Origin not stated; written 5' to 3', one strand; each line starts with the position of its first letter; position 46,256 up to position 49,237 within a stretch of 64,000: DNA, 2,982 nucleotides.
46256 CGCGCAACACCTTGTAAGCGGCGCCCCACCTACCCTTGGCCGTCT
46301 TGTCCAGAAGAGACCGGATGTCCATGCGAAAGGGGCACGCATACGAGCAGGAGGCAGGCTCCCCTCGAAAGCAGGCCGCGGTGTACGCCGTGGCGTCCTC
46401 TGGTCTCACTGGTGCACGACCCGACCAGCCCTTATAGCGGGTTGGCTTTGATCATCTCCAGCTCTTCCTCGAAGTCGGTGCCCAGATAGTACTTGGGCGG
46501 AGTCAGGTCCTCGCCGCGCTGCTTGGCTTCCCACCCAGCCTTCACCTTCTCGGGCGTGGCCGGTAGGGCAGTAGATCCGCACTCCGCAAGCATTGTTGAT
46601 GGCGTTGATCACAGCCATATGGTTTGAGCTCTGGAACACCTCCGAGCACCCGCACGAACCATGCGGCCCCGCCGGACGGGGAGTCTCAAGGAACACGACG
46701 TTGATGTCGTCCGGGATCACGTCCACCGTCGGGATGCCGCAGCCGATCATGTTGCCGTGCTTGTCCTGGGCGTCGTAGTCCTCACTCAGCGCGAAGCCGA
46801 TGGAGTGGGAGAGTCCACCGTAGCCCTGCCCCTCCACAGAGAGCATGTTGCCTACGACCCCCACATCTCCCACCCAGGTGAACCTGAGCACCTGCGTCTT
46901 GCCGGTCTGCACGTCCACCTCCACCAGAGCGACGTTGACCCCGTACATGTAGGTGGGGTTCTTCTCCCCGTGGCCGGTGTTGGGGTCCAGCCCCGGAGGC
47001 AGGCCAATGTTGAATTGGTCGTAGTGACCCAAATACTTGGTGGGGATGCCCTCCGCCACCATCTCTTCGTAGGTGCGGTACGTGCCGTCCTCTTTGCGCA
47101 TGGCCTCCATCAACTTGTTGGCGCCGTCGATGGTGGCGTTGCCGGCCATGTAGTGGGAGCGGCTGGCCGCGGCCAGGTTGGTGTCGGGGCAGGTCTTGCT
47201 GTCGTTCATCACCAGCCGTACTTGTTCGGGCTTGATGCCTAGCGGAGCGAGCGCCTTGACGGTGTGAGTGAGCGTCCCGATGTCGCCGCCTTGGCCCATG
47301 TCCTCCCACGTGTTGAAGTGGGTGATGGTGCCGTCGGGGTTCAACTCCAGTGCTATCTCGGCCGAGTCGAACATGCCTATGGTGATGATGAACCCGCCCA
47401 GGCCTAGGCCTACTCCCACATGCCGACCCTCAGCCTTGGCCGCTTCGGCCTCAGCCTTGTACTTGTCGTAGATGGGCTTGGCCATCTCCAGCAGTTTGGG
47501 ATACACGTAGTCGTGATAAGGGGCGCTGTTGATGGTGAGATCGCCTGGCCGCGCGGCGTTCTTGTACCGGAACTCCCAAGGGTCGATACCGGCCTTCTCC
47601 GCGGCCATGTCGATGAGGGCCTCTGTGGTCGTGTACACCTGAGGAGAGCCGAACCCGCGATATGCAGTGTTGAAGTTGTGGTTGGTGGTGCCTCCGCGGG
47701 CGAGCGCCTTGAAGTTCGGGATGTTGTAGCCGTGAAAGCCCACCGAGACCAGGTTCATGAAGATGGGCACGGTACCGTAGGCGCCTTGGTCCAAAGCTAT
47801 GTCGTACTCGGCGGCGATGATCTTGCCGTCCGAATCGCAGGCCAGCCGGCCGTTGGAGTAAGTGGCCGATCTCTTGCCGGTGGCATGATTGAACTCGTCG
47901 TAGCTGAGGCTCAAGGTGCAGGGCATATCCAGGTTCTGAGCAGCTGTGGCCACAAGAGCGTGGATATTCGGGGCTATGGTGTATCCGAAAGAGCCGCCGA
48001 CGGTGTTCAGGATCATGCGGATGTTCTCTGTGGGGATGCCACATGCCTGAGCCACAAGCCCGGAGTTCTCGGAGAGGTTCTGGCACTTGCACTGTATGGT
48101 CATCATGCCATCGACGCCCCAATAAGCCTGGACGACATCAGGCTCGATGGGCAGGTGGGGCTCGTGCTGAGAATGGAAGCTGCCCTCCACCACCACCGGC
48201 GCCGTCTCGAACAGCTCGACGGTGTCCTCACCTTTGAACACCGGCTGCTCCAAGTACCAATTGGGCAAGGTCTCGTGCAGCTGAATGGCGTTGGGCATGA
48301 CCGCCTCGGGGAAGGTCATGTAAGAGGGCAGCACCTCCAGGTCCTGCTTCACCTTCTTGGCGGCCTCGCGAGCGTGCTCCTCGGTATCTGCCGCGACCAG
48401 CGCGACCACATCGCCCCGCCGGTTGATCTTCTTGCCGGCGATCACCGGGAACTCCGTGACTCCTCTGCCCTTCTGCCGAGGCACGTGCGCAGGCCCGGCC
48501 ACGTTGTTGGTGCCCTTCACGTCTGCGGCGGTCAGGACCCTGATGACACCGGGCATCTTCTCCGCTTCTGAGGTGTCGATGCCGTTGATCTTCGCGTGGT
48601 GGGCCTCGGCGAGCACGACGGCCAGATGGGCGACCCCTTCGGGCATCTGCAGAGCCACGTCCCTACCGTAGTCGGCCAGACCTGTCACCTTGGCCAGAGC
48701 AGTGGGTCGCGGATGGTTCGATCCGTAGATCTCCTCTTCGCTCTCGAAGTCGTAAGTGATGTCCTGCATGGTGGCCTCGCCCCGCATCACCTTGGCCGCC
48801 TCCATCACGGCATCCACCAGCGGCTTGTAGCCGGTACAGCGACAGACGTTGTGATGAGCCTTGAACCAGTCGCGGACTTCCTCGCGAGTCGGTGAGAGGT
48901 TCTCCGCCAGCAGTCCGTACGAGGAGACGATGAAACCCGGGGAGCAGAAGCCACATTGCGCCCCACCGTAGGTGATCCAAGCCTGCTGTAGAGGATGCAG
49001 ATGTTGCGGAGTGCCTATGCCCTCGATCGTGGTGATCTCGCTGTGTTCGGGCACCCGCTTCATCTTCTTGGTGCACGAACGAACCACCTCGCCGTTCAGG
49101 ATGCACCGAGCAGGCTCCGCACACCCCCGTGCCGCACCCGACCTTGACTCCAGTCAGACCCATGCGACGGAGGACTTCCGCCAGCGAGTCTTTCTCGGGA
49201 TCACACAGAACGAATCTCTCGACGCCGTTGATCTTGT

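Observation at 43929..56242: Mop aldehyde oxidoreductase embedded in a 12-kb conserved neighbourhood of unknown function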

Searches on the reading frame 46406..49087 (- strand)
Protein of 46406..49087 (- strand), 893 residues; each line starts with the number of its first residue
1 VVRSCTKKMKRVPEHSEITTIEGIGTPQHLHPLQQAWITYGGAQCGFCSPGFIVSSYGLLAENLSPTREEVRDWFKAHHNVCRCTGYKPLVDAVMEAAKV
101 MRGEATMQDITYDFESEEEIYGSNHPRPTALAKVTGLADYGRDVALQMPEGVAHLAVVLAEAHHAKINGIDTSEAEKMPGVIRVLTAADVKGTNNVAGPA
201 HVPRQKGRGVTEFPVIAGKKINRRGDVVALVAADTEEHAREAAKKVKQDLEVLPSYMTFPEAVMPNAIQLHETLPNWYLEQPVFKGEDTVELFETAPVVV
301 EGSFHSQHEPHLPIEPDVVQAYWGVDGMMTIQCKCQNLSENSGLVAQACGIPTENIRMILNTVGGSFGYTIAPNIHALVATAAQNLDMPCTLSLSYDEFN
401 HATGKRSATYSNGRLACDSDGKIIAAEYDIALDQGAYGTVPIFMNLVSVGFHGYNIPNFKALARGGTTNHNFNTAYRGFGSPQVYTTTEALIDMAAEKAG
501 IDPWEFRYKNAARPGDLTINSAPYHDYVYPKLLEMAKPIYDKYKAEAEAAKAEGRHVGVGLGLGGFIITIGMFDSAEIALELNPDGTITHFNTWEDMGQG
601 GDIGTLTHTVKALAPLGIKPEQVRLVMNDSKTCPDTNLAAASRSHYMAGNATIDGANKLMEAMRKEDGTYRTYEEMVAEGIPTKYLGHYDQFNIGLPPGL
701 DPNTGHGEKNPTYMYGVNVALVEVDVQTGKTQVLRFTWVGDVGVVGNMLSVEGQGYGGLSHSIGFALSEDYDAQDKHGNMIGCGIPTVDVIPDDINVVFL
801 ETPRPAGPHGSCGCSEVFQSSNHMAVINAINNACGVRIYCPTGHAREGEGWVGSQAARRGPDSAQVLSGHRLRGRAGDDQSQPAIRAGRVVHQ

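Call 5: search_protein_families(library=ncbifam, proteins=[window:46406-49087:-], max_evalue=0.001)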
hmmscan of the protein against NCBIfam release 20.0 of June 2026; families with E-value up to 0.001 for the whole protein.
window:46406-49087:- (893 aa): 20 families
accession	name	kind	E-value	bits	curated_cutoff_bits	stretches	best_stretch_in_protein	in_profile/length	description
NF045668.1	pterin_aldehy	equivalog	0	1052.5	1100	1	1-839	55-891/905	molybdopterin-dependent aldehyde oxidoreductase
TIGR03311.1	Se_dep_XDH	equivalog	2.5e-92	310.4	830.45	1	2-776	52-773/848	selenium-dependent xanthine dehydrogenase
NF043082.1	XdhA_XDHase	equivalog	6.9e-83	279.1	780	2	122-662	2-544/758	xanthine dehydrogenase subunit XdhA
NF007426.0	PRK09970.1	equivalog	3.6e-76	256.8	916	2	119-661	4-546/761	xanthine dehydrogenase molybdenum-binding subunit XdhA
TIGR03194.1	4hydrxCoA_A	equivalog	6.4e-76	256.3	994.55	2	130-662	6-528/746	4-hydroxybenzoyl-CoA reductase subunit alpha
TIGR03196.1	pucD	equivalog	3.1e-69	234.2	783.65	2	127-658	9-536/763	xanthine dehydrogenase subunit D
NF041018.1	glyceraldDH_alpha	equivalog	1.5e-66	225.3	790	1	127-838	9-730/741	glyceraldehyde dehydrogenase subunit alpha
TIGR02965.1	xanthine_xdhB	equivalog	2.1e-55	188.2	849.5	1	127-663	7-532/758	xanthine dehydrogenase molybdopterin binding subunit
NF040766.1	CODH_aero_grp5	exception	6e-55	186.8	950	2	133-661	17-551/785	aerobic carbon-monoxide dehydrogenase large subunit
TIGR02969.1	mam_aldehyde_ox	subfamily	1.3e-49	168.6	1912.3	2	132-802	587-1247/1330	aldehyde oxidase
TIGR03313.1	Se_sel_red_Mo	hypoth_equivalog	1.5e-48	165.2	1101.9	2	291-837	366-934/951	molybdopterin-dependent oxidoreductase Mo/Fe-S-binding subunit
NF041671.1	peri_hyde_PaoC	equivalog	5.5e-46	157.3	1180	1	117-838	14-717/735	aldehyde oxidoreductase molybdenum-binding subunit PaoC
TIGR02416.1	CO_dehy_Mo_lg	equivalog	9.7e-44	149.7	991.15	1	136-834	8-750/770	aerobic carbon-monoxide dehydrogenase large subunit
NF041020.1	glyceraldDH_gamma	equivalog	8e-26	90.6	290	1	2-102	66-163/164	glyceraldehyde dehydrogenase subunit gamma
TIGR02963.1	xanthine_xdhA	equivalog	2.9e-24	85.5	467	1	5-102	67-162/468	xanthine dehydrogenase small subunit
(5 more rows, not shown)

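Call 6: search_protein_families(library=pfam, proteins=[window:46406-49087:-], max_evalue=0.001)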
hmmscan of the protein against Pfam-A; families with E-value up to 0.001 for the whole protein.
window:46406-49087:- (893 aa): 4 families
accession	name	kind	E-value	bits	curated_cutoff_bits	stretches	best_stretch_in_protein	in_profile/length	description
PF02738.23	MoCoBD_1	-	2.1e-58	197.8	27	1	271-511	2-244/244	Molybdopterin cofactor-binding domain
PF20256.3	MoCoBD_2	-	2.6e-51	175.3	27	1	539-792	7-283/283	Molybdopterin cofactor-binding domain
PF01799.25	Fer2_2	-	4.7e-27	94.4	30.3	1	20-94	1-74/75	[2Fe-2S] binding domain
PF01315.27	Ald_Xan_dh_C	-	1.6e-20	73.9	31.3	1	135-253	1-109/110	Aldehyde oxidase and xanthine dehydrogenase, a/b hammerhead domain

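Call 23: find_related_loci(query=window:46600-49087:-, collection=genome_contigs, flank=10000)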
Query window:46600-49087:- (829 aa) in genome_contigs; peptide patterns used: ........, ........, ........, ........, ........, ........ (x = any residue, [..] = any of these).
219 stretches matched a pattern; 204 encode a relative of the query (tblastn E <= 1e-3); the best 80 are kept; 80 distinct loci.
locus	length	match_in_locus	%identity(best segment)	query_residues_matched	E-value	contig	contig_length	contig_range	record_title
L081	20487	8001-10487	85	1-829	0e+0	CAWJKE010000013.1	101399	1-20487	MAG: uncultured Actinomycetota bacterium isolate MFD05942.bin.1.451 genome assembly, contig: contig_47121, whole genome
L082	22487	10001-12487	83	1-829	0e+0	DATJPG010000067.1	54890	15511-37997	MAG TPA_asm: Acidobacteriota bacterium isolate SMAG_U14907 k141_3032152, whole genome shotgun sequence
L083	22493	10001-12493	82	1-829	0e+0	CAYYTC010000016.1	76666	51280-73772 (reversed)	MAG TPA_asm: uncultured Acidobacteriota bacterium isolate SRP192927_co7_741 genome assembly, contig: NODE_386_length_766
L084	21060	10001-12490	83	1-829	0e+0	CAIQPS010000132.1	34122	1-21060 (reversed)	MAG: uncultured actinobacterium isolate LaPlata_bin-3933 genome assembly, contig: bin-3933:132/169, whole genome shotgun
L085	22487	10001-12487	83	1-829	0e+0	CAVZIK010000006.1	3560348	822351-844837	MAG: uncultured Actinomycetes bacterium isolate MFD02416.bin.1.65 genome assembly, contig: contig_18476, whole genome sh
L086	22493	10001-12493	81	1-829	0e+0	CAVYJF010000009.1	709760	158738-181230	MAG: uncultured Acidobacteriota bacterium isolate MFD01476.bin.2.38 genome assembly, contig: contig_16384, whole genome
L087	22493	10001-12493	81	1-829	0e+0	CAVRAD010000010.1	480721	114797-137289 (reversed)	MAG: uncultured Acidobacteriota bacterium isolate MFD00032.bin.2.131 genome assembly, contig: contig_27718, whole genome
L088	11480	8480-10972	81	1-829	0e+0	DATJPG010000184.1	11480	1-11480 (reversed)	MAG TPA_asm: Acidobacteriota bacterium isolate SMAG_U14907 k141_634629, whole genome shotgun sequence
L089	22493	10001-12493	80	1-829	0e+0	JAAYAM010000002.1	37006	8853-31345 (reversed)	MAG: Acidobacteria bacterium isolate AS06rmzACSIP_132 3294_AS06, whole genome shotgun sequence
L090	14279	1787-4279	80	1-829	0e+0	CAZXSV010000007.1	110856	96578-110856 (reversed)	MAG TPA_asm: uncultured Acidobacteriota bacterium isolate SRP192927_co7_610 genome assembly, contig: NODE_183_length_110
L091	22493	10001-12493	79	1-829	0e+0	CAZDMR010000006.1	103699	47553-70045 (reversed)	MAG TPA_asm: uncultured Acidobacteriota bacterium isolate binchicken_co116_446 genome assembly, contig: NODE_85_length_1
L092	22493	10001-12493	78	1-829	0e+0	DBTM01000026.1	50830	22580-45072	MAG TPA_asm: Clostridiales bacterium UBA1316 UBA1316_contig_9268, whole genome shotgun sequence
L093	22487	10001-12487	80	1-829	0e+0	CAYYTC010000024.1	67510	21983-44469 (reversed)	MAG TPA_asm: uncultured Acidobacteriota bacterium isolate SRP192927_co7_741 genome assembly, contig: NODE_499_length_675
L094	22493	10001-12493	80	1-829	0e+0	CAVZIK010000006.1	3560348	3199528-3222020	MAG: uncultured Actinomycetes bacterium isolate MFD02416.bin.1.65 genome assembly, contig: contig_18476, whole genome sh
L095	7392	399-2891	80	1-829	0e+0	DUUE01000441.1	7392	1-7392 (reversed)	MAG TPA_asm: Bacillota bacterium isolate AS08sgBPME_165 130633_AS08, whole genome shotgun sequence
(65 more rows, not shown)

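Call 25: search_solved_structures(query=window:46600-49087:-, show_alignments=2, max_evalue=1e-50)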
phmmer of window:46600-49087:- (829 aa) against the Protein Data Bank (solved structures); distinct sequences matched with E-value up to 1e-50: 15.
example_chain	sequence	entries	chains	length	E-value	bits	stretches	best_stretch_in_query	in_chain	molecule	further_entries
1dgj_A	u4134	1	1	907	4.8e-230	769.1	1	2-828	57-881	ALDEHYDE OXIDOREDUCTASE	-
1sij_A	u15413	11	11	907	5.7e-228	762.3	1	2-829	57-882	Aldehyde oxidoreductase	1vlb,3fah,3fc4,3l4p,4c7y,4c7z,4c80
2e1q_A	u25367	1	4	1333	8.2e-64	219.3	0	115-770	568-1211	Xanthine dehydrogenase/oxidase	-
2ckj_A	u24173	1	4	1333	2.1e-63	217.9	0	115-770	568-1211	XANTHINE OXIDOREDUCTASE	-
1wyg_A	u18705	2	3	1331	2.4e-63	217.7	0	108-771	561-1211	Xanthine dehydrogenase/oxidase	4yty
4yrw_A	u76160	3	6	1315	1.9e-62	214.8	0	108-771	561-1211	Xanthine dehydrogenase/oxidase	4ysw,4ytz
2e3t_A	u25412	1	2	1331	2e-62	214.7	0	108-771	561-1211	Xanthine dehydrogenase/oxidase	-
6abu_A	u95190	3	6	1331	2e-62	214.7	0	108-771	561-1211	Xanthine dehydrogenase/oxidase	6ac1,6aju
3an1_A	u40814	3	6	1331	2e-62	214.7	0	108-771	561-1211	Xanthine dehydrogenase/oxidase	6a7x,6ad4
6adj_A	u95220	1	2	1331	2e-62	214.7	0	108-771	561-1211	Xanthine dehydrogenase/oxidase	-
6ac4_A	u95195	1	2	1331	2e-62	214.7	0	108-771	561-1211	Xanthine dehydrogenase/oxidase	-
1n5x_A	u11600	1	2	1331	5.1e-62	213.3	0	114-771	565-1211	Xanthine Dehydrogenase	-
1fo4_A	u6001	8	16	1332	5.1e-62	213.3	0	114-771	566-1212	XANTHINE DEHYDROGENASE | Xanthine dehydrogenase/oxidase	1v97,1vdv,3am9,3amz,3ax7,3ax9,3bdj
3una_A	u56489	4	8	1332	5.1e-62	213.3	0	114-771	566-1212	Xanthine dehydrogenase/oxidase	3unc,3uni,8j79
3zyv_A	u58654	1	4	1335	4.1e-54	187.2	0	107-816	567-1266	AOX3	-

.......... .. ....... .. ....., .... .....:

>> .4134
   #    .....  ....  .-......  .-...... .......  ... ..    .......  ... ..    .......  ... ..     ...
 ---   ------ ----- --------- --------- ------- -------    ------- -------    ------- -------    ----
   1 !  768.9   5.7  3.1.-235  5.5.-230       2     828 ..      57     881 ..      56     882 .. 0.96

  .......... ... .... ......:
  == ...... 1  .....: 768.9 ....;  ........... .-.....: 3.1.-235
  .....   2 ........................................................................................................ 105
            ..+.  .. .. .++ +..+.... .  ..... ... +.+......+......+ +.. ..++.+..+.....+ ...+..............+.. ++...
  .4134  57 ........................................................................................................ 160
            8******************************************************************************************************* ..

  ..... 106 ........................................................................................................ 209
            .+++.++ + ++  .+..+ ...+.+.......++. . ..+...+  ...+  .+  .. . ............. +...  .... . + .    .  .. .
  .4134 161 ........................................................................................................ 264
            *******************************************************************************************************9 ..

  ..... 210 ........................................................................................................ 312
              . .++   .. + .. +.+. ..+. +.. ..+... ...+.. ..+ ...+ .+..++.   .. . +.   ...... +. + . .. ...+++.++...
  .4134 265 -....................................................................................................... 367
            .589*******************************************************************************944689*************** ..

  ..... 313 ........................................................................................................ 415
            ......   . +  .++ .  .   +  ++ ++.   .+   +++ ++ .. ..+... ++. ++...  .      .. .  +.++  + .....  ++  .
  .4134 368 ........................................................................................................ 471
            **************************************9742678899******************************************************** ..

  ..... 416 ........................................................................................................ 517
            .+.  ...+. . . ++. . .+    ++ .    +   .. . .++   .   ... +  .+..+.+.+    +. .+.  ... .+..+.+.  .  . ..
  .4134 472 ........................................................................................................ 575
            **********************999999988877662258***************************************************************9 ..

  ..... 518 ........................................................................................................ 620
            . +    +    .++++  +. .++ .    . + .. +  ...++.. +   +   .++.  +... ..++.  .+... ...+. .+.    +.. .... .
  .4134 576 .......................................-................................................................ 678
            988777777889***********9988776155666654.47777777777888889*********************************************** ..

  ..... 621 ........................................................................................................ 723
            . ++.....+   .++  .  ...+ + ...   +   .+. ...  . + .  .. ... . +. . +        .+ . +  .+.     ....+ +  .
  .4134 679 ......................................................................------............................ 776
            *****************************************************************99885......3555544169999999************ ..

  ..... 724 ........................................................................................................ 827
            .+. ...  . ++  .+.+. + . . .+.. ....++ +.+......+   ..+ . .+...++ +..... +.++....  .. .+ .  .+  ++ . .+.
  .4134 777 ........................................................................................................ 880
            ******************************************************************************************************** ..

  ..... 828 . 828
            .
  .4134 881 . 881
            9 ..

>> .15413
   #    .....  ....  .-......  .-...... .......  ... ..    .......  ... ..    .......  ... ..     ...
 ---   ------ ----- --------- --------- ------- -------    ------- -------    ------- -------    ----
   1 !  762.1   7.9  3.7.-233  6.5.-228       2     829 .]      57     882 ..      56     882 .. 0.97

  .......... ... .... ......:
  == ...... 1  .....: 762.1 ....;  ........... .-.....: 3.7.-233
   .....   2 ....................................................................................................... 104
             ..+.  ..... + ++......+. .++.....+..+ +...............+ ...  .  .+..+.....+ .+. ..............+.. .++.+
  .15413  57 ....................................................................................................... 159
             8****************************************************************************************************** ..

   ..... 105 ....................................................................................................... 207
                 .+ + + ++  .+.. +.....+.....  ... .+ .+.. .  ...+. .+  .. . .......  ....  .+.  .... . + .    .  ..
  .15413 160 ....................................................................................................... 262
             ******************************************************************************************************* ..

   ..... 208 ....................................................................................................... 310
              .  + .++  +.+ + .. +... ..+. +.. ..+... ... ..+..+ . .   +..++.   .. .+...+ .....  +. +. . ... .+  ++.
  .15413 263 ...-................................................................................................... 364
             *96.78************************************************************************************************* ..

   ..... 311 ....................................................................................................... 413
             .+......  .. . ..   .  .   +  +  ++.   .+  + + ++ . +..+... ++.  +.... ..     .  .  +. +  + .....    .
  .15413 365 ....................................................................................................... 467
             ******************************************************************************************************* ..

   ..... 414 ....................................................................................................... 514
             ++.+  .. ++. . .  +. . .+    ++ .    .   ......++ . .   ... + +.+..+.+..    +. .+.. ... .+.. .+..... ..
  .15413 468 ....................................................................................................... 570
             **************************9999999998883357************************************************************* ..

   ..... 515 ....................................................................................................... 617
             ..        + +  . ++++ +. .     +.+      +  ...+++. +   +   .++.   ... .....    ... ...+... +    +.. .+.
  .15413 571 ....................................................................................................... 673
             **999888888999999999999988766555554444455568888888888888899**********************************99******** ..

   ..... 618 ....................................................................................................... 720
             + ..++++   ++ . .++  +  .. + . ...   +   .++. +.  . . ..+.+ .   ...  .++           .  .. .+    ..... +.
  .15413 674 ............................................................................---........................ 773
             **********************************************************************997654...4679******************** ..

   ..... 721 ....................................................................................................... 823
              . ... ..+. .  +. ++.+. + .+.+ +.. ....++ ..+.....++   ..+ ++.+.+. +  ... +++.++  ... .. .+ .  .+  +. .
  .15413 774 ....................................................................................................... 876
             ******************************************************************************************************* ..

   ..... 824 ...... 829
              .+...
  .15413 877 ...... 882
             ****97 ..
